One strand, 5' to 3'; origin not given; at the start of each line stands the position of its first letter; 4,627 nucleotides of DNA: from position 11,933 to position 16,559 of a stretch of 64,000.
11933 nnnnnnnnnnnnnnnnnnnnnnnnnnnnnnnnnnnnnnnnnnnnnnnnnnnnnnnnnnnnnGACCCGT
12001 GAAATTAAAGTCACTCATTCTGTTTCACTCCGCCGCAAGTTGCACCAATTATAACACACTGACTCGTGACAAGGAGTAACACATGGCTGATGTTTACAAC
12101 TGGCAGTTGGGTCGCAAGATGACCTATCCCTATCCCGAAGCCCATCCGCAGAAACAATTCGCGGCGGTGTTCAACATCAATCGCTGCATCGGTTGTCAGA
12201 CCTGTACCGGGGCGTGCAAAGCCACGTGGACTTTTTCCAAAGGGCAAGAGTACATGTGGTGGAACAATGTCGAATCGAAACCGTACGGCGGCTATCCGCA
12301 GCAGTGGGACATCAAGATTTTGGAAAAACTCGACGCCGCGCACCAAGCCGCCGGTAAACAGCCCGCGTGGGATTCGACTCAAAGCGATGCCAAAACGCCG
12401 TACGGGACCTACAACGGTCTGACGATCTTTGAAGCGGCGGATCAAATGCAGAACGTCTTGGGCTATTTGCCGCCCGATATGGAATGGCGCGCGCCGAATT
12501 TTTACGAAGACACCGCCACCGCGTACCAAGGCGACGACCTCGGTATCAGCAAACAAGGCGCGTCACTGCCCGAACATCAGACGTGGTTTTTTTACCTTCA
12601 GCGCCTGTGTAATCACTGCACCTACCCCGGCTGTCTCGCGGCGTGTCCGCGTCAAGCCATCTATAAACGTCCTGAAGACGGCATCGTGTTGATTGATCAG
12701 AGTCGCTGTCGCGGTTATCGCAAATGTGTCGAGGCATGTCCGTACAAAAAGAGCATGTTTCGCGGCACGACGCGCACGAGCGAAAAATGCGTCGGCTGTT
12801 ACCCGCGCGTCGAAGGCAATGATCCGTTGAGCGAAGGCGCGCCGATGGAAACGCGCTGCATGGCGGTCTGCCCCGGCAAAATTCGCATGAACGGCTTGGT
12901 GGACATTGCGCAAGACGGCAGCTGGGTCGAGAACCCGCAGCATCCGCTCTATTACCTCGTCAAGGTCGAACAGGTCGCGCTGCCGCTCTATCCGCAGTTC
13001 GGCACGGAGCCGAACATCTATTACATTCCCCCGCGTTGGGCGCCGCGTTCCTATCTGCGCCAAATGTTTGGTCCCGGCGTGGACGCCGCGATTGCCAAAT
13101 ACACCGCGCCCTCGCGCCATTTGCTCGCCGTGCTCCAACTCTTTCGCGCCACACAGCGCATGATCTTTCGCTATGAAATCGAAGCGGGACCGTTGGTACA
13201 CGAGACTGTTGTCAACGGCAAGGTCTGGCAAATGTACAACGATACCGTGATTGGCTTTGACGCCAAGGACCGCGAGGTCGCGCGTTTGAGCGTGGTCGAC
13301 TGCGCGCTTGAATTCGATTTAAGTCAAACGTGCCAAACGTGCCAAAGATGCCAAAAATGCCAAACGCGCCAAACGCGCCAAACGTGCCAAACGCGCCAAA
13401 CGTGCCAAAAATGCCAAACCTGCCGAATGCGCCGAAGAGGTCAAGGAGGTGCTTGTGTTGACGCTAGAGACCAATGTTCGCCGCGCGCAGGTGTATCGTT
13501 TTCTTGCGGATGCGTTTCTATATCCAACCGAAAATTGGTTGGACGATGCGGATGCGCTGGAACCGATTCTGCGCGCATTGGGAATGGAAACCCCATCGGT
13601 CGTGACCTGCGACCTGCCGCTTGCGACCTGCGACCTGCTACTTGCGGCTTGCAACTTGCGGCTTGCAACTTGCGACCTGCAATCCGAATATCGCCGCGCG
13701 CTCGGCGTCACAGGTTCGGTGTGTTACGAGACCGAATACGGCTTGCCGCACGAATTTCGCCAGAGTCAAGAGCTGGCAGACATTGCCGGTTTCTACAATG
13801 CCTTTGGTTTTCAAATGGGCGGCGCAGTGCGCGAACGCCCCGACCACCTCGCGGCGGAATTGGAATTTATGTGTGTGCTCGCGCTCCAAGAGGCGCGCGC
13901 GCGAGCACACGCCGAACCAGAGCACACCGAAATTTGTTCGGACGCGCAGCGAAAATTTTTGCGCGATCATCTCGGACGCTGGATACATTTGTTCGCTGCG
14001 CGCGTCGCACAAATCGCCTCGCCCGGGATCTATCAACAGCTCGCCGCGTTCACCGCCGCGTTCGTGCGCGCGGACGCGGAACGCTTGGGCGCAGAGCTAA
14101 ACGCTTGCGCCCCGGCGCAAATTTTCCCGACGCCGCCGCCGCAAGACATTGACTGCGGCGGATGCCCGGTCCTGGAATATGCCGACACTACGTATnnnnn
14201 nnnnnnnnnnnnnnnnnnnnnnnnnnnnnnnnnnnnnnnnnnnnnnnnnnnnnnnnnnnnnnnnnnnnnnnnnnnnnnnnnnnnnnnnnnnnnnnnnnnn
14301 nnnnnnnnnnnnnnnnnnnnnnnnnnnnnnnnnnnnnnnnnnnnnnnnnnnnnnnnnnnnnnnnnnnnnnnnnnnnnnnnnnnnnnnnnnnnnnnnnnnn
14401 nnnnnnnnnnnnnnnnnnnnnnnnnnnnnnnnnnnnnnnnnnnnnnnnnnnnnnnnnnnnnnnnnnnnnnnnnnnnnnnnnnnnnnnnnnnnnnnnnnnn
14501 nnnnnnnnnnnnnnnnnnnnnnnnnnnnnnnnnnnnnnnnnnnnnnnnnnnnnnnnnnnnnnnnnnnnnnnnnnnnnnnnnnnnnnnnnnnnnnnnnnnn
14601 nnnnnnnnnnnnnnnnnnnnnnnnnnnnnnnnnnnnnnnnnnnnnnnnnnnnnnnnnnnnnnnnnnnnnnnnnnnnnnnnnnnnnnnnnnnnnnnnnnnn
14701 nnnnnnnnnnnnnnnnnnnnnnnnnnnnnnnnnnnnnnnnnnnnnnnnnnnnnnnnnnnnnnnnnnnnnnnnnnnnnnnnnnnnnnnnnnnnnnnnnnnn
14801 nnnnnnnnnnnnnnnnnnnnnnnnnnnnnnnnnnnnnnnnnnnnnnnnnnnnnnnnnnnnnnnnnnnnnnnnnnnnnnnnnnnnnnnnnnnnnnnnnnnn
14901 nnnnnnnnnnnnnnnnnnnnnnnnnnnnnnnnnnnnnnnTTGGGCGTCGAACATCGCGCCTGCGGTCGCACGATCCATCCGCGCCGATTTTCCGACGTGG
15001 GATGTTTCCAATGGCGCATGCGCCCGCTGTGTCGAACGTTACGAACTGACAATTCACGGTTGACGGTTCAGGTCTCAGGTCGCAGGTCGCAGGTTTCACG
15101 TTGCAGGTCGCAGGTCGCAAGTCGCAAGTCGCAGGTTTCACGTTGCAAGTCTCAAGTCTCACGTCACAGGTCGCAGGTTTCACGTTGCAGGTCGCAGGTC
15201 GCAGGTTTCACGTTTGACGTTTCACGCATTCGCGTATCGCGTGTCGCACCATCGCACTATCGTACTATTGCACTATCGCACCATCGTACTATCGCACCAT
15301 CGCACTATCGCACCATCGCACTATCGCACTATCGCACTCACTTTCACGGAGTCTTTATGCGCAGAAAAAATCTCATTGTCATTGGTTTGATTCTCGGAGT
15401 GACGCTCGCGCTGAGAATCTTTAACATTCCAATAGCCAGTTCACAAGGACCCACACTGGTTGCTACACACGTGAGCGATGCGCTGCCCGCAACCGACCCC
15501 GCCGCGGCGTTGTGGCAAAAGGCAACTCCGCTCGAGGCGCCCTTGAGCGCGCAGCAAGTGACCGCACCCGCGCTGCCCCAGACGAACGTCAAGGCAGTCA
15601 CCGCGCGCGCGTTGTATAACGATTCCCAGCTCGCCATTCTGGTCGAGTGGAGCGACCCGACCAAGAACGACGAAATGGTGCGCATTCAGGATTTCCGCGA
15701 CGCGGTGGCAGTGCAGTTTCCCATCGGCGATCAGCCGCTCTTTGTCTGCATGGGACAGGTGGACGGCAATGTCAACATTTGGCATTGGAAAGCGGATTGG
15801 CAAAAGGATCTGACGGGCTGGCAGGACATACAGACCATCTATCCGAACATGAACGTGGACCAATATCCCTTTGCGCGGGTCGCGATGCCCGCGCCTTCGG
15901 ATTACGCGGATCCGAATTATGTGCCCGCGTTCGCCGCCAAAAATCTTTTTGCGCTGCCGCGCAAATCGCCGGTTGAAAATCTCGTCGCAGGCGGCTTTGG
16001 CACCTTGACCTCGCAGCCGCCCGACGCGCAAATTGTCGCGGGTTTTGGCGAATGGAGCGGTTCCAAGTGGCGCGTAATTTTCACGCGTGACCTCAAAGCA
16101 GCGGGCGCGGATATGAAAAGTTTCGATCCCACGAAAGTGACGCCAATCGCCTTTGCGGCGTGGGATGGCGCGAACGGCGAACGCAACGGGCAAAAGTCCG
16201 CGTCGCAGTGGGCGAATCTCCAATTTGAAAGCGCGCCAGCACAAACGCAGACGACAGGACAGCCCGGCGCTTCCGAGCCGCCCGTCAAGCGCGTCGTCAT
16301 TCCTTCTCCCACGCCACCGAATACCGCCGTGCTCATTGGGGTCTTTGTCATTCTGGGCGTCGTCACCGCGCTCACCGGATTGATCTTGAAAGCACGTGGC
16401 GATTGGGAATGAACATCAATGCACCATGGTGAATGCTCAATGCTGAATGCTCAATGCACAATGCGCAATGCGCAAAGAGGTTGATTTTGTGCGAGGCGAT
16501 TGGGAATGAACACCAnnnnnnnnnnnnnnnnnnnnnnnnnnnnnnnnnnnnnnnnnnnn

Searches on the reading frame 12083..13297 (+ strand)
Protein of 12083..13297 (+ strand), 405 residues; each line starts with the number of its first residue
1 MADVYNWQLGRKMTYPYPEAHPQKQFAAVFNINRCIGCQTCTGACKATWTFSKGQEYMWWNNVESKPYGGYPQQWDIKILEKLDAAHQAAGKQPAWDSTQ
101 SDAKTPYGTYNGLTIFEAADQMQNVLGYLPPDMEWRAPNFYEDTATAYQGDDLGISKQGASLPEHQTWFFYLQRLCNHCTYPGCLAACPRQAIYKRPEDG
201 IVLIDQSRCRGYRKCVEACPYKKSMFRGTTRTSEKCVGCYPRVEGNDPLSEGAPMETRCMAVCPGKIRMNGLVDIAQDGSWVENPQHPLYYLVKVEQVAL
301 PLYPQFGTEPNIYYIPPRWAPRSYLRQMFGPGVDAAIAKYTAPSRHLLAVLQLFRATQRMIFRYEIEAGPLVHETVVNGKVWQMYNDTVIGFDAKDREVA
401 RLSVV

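Call 47: search_protein_families(library=pfam, proteins=[window:12083-13297:+], max_evalue=0.001)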
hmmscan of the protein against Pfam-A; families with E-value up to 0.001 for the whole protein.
window:12083-13297:+ (405 aa): 7 families
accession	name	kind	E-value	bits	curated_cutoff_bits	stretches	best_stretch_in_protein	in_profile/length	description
PF13247.11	Fer4_11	-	2.2e-24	86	26.2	1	170-271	4-98/100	4Fe-4S dicluster domain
PF12838.12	Fer4_7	-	4e-14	53.2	27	1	176-222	2-51/52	4Fe-4S dicluster domain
PF13237.11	Fer4_10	-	1.9e-11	44.1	25.5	1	174-220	7-53/53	4Fe-4S dicluster domain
PF12837.12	Fer4_6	-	2.3e-08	34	25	0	201-221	1-21/24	4Fe-4S binding domain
PF13187.11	Fer4_9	-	7.6e-08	32.7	27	1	176-222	2-50/52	4Fe-4S dicluster domain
PF12797.12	Fer4_2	-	6.7e-07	29.3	24.5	1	29-47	4-22/22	4Fe-4S binding domain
PF14697.11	Fer4_21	-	9.7e-05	22.9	35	0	175-222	7-54/59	4Fe-4S dicluster domain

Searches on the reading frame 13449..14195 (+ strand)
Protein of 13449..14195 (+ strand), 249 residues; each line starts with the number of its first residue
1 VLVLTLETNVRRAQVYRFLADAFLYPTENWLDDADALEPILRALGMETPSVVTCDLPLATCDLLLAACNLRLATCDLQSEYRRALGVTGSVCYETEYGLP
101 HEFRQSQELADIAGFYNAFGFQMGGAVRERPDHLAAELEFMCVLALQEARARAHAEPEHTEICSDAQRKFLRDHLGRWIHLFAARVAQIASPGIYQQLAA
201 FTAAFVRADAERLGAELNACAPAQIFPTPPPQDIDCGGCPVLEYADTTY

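Call 47: search_protein_families(library=pfam, proteins=[window:13449-14195:+], max_evalue=0.001)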
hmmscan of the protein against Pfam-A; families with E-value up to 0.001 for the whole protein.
window:13449-14195:+ (249 aa): 1 family
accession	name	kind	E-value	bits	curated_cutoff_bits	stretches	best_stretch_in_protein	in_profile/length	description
PF02613.20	Nitrate_red_del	-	8.8e-16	58.6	22.2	1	91-183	45-135/136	Nitrate reductase delta subunit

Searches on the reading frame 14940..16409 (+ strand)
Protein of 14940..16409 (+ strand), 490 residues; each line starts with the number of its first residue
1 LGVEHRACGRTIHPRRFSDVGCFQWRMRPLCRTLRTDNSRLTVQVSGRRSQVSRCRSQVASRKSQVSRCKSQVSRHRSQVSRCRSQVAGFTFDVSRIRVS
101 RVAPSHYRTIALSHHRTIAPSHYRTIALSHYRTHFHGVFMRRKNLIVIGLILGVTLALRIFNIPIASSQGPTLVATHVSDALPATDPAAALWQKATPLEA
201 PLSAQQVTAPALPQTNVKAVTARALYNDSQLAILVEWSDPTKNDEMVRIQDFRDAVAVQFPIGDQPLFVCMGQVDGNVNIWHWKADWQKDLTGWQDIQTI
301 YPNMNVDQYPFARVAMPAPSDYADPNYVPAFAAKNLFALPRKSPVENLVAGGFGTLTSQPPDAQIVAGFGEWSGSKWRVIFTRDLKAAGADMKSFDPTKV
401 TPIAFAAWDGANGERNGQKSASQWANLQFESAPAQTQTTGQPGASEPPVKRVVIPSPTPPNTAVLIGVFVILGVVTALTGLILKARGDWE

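Call 47: search_protein_families(library=pfam, proteins=[window:14940-16409:+], max_evalue=0.001)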
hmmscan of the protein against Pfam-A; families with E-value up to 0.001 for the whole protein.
window:14940-16409:+ (490 aa): 1 family
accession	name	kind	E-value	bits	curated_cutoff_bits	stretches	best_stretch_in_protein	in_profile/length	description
PF09459.16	EB_dh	-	2.6e-31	109.9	33.3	1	190-420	2-236/236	Ethylbenzene dehydrogenase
